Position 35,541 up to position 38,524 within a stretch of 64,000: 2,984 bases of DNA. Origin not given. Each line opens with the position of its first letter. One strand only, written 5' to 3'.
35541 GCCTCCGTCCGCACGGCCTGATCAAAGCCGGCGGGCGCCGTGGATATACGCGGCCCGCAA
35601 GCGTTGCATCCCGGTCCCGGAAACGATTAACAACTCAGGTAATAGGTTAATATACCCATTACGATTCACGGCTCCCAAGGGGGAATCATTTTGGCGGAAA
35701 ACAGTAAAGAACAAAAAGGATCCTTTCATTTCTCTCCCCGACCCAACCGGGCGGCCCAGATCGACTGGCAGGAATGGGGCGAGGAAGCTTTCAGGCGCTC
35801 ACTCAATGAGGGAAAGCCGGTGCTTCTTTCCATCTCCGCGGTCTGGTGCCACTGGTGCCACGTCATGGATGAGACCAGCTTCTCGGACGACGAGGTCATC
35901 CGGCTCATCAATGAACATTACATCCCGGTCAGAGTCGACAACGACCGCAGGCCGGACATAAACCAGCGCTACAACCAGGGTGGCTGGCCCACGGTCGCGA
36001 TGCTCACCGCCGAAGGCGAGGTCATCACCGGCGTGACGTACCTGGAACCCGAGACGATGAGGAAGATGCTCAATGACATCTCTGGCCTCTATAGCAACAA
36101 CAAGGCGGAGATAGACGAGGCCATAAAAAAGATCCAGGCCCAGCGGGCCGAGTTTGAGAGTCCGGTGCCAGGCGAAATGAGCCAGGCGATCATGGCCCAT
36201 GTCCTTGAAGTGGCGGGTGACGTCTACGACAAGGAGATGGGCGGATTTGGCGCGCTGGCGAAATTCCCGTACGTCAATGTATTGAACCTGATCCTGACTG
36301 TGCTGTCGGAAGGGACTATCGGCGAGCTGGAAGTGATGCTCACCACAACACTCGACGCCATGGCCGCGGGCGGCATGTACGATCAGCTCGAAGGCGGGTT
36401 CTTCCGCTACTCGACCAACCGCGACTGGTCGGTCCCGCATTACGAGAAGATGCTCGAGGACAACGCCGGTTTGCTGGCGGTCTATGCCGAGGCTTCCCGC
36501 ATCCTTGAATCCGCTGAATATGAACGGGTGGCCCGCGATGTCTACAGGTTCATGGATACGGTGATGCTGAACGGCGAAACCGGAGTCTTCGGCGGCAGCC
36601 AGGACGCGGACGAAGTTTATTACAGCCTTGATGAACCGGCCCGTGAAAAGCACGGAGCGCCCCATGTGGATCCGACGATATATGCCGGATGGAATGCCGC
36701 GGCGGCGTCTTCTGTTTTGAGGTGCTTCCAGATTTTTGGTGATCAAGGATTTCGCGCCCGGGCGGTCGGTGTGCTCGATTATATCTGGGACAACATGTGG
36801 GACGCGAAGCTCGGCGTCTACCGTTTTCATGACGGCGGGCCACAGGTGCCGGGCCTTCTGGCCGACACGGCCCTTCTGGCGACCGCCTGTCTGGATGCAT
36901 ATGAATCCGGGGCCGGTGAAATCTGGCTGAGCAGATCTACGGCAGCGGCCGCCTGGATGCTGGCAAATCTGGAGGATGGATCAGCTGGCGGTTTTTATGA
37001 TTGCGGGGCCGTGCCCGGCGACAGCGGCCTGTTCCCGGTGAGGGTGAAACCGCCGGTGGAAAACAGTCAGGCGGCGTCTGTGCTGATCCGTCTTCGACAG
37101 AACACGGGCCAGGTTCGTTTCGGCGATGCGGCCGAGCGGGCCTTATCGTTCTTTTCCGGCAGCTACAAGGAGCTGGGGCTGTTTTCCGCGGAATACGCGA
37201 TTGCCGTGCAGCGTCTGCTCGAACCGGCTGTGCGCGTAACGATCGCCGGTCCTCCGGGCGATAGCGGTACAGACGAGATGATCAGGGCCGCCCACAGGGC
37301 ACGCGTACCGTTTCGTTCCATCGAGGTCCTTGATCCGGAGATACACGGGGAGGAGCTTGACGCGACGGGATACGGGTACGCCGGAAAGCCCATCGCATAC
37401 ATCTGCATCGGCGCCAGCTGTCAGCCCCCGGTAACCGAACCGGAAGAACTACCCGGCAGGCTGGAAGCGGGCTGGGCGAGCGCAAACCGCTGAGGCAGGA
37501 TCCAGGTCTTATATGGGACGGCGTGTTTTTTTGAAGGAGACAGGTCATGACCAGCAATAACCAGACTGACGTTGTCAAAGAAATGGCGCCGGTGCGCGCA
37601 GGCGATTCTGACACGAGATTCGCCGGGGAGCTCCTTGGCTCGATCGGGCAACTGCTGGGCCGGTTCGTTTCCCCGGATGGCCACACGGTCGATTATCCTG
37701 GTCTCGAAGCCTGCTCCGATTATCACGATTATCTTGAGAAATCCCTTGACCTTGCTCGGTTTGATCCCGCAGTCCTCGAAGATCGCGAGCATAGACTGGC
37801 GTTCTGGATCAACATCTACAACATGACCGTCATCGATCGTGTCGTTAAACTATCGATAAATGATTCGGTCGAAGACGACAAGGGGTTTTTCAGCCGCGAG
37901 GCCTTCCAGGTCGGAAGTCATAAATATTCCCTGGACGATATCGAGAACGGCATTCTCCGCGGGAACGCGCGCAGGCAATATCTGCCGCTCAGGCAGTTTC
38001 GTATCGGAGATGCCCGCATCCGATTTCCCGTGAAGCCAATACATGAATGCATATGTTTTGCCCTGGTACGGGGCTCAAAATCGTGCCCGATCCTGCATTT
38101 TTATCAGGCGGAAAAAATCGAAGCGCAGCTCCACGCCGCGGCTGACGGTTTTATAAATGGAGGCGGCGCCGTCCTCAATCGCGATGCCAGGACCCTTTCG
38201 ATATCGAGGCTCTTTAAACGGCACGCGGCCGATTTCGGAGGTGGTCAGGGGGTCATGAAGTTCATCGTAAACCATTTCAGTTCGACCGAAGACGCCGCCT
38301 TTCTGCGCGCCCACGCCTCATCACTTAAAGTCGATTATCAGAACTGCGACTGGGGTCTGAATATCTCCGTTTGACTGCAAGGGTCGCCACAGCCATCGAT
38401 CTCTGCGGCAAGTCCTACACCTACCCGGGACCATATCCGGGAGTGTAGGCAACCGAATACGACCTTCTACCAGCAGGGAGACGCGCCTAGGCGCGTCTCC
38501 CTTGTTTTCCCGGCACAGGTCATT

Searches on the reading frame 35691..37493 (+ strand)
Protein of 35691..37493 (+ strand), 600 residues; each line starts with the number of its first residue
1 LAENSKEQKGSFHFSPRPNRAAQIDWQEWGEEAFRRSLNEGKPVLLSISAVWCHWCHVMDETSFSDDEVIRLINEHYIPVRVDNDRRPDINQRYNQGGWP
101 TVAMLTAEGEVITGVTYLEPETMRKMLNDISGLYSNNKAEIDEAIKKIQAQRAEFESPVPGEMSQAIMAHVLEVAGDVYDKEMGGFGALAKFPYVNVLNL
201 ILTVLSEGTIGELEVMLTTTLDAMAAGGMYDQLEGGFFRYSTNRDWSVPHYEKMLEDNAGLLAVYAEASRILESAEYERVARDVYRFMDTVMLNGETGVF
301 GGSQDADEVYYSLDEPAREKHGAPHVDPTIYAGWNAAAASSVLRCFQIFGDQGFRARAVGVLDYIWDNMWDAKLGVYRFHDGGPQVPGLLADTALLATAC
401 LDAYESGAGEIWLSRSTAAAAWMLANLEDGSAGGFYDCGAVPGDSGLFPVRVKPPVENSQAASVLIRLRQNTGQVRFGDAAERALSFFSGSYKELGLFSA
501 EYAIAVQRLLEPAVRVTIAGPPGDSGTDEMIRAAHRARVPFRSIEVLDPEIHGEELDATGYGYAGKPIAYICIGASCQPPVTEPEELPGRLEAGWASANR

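Call 59: search_protein_families(library=pfam, proteins=[window:35691-37493:+], max_evalue=0.00001)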
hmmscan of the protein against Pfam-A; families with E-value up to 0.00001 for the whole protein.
window:35691-37493:+ (600 aa): 3 families
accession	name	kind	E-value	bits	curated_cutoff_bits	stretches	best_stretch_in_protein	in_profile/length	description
PF03190.21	Thioredox_DsbH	-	1.5e-35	123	27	1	22-149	18-159/163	Protein of unknown function, DUF255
PF13899.12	Thioredoxin_7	-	3e-14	53.3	27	1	25-107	1-83/83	Thioredoxin-like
PF13098.12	Thioredoxin_2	-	5.4e-06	27.1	27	1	39-127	3-104/104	Thioredoxin-like domain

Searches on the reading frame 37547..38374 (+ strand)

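Call 59: search_protein_families(library=pfam, proteins=[window:37547-38374:+], max_evalue=0.00001)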
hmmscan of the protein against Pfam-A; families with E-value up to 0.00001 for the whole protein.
window:37547-38374:+ (275 aa): 1 family
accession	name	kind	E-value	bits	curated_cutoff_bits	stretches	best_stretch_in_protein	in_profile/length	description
PF04784.19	DUF547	-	1.1e-30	106.6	27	1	80-203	6-125/125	Protein of unknown function, DUF547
